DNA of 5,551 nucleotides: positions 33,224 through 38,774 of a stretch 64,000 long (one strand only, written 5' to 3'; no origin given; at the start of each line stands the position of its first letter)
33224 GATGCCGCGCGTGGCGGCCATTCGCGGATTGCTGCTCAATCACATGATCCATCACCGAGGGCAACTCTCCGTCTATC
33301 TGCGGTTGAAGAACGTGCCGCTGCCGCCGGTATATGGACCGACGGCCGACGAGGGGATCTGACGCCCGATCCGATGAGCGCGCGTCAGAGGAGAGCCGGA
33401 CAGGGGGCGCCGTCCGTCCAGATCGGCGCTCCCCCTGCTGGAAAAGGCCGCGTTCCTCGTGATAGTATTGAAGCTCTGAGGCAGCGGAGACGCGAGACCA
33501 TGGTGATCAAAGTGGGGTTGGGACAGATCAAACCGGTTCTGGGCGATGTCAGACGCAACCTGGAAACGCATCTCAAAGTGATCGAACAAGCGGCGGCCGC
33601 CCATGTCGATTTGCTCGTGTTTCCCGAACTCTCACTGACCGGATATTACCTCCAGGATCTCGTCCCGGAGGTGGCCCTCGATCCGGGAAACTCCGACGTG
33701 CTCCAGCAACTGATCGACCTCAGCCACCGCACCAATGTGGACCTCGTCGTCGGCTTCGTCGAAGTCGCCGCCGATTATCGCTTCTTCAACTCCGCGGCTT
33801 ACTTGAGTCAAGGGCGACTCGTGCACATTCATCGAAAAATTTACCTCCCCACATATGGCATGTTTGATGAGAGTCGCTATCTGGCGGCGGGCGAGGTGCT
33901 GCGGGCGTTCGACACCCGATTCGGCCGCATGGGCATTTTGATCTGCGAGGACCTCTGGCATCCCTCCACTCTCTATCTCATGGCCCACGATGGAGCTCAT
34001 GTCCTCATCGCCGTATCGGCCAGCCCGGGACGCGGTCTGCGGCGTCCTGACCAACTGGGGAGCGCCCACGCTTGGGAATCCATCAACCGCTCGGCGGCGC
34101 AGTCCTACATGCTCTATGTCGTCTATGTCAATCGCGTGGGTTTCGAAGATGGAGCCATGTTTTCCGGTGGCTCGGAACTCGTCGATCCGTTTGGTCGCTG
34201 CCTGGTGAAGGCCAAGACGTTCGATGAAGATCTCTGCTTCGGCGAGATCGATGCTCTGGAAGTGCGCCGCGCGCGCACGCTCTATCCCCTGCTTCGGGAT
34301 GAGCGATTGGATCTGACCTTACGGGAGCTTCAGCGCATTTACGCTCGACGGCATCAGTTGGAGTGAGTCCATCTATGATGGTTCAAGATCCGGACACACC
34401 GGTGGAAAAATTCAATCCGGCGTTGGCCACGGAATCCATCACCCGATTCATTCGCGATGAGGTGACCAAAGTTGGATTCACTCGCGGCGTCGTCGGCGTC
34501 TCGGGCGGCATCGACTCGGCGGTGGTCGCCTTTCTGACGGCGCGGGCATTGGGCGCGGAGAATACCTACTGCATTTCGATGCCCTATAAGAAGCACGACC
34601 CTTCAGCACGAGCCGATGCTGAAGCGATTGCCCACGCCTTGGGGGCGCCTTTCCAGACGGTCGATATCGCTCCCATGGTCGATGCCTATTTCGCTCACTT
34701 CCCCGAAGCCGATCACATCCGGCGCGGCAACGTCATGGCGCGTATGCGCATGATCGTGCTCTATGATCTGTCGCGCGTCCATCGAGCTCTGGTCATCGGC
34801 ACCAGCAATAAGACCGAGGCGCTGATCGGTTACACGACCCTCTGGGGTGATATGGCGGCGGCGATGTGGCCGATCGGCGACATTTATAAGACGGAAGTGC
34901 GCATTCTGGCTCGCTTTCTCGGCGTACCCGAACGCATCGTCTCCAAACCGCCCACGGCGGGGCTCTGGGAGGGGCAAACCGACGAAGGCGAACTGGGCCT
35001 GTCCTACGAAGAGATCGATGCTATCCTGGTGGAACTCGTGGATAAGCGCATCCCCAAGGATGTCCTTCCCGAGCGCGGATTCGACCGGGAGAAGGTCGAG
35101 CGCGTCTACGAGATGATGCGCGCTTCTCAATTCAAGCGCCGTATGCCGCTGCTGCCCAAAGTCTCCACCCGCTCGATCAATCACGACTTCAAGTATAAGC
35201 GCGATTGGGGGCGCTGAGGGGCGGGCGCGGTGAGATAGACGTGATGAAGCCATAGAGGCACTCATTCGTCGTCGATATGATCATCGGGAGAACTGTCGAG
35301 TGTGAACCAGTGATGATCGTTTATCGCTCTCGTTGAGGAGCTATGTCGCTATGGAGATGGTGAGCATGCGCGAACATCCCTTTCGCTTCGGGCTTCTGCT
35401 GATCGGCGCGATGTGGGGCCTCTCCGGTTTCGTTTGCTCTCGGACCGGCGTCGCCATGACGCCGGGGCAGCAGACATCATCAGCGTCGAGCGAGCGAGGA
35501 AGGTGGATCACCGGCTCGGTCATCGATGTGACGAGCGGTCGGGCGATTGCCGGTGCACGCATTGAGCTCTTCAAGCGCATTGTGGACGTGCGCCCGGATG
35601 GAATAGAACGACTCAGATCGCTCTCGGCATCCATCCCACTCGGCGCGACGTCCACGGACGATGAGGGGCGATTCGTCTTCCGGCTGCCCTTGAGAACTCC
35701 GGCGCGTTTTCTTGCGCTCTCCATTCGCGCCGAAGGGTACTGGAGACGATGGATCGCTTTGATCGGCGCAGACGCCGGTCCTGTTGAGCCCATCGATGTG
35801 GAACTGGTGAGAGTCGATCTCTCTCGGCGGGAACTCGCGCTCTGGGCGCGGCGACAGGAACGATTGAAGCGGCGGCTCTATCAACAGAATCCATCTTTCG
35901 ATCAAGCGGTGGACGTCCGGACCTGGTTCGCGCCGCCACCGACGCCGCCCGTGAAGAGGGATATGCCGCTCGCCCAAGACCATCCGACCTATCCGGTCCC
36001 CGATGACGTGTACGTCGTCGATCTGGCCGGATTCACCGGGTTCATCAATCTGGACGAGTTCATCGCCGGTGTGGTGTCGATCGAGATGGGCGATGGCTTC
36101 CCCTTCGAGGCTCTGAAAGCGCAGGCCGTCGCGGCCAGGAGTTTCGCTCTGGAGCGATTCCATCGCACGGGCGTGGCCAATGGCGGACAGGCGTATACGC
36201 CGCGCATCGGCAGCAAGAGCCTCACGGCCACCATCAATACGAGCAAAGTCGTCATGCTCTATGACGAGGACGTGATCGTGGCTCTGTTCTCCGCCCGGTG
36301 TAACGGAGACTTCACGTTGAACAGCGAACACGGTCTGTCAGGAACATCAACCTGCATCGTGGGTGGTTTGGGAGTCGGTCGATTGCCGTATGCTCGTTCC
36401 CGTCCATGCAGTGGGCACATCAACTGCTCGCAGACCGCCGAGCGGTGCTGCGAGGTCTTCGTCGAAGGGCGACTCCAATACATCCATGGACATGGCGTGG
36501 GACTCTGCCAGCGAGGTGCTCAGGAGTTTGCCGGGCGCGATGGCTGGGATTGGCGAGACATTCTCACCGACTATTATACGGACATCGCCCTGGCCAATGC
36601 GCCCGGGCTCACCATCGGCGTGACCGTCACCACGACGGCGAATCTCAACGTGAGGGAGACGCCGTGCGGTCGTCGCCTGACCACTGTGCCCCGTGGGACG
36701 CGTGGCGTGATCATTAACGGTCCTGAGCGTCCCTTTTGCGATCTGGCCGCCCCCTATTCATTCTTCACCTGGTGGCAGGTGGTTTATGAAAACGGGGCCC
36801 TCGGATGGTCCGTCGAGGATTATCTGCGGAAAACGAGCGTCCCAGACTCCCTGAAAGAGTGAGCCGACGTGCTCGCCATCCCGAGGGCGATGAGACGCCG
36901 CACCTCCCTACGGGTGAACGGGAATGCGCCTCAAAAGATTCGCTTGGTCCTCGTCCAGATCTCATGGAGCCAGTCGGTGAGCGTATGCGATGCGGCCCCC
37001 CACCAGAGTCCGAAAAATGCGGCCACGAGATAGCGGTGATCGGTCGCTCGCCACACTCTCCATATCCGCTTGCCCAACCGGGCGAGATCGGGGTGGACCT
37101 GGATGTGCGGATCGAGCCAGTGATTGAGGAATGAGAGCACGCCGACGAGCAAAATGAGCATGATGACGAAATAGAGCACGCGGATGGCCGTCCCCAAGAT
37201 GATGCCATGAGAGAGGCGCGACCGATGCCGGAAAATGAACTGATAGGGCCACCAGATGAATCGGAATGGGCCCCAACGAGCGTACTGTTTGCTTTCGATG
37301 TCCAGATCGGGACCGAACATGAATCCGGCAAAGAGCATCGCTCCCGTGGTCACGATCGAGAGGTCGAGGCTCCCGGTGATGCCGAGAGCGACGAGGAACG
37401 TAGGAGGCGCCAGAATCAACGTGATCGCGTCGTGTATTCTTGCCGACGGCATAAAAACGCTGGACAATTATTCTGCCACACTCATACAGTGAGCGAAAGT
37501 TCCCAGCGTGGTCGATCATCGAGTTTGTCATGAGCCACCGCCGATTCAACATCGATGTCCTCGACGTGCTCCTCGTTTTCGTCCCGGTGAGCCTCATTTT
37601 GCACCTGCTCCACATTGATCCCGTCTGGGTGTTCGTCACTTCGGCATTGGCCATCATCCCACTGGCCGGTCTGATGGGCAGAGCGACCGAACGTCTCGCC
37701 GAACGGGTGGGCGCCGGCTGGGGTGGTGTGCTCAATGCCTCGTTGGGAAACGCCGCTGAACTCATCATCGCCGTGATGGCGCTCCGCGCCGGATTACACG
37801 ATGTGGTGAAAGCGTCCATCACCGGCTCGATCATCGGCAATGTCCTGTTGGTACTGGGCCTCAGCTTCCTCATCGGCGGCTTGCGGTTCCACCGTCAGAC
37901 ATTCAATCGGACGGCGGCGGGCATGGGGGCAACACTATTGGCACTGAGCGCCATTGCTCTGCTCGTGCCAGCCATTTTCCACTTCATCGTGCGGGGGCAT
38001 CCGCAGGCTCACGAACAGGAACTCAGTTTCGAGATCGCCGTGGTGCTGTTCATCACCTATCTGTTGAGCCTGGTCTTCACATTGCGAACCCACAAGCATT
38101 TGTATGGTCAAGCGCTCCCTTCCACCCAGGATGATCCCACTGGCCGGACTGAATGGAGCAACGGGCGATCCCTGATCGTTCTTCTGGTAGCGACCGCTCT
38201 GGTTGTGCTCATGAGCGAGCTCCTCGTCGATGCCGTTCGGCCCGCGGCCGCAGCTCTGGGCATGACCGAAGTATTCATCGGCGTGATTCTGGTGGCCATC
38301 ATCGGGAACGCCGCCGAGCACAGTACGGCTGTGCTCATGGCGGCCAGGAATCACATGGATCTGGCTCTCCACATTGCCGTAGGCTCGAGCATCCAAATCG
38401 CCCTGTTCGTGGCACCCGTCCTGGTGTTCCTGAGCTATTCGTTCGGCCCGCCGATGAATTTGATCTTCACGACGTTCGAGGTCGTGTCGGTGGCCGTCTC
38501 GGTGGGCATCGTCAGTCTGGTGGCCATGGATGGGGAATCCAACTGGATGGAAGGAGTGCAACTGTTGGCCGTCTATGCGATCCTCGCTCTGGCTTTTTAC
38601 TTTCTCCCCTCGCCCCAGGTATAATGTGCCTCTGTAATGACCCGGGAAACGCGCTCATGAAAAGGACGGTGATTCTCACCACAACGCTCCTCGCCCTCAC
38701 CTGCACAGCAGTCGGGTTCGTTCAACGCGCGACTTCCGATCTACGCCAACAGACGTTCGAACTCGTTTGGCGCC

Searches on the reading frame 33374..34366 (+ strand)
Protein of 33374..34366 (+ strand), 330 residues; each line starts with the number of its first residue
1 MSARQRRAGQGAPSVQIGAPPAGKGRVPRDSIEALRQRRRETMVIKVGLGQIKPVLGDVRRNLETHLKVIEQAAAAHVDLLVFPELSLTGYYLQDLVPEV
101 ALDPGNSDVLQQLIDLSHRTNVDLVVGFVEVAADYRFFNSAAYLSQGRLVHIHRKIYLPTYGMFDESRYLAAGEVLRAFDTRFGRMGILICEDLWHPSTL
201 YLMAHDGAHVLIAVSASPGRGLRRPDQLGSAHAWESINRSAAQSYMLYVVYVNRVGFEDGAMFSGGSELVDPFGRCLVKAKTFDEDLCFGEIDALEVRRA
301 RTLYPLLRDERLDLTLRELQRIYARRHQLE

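Call 86: search_protein_families(library=pfam, max_evalue=0.00001, proteins=[window:33374-34366:+])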
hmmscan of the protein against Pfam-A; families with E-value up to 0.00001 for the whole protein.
window:33374-34366:+ (330 aa): 1 family
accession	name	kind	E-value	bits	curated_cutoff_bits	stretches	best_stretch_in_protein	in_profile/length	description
PF00795.27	CN_hydrolase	-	1.8e-43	149.2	23.2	1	46-301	1-255/256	Carbon-nitrogen hydrolase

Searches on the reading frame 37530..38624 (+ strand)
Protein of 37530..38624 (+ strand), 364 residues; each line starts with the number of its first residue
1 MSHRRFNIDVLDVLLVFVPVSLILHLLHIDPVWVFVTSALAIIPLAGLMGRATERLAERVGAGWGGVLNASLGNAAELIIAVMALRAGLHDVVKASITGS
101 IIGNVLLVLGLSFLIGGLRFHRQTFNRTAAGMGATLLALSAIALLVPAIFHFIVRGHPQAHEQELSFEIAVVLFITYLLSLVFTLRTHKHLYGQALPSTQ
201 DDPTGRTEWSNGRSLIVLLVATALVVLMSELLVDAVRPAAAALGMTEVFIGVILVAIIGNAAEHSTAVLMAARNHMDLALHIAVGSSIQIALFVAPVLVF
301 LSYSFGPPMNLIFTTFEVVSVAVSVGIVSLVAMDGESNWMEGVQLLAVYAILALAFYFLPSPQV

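Call 87: search_protein_families(library=pfam, max_evalue=0.00001, proteins=[window:37530-38624:+])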
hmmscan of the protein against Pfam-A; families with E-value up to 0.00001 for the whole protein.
window:37530-38624:+ (364 aa): 1 family
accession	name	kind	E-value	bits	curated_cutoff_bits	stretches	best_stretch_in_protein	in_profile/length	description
PF01699.29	Na_Ca_ex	-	1.8e-39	135.5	24.9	2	214-357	2-150/151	Sodium/calcium exchanger protein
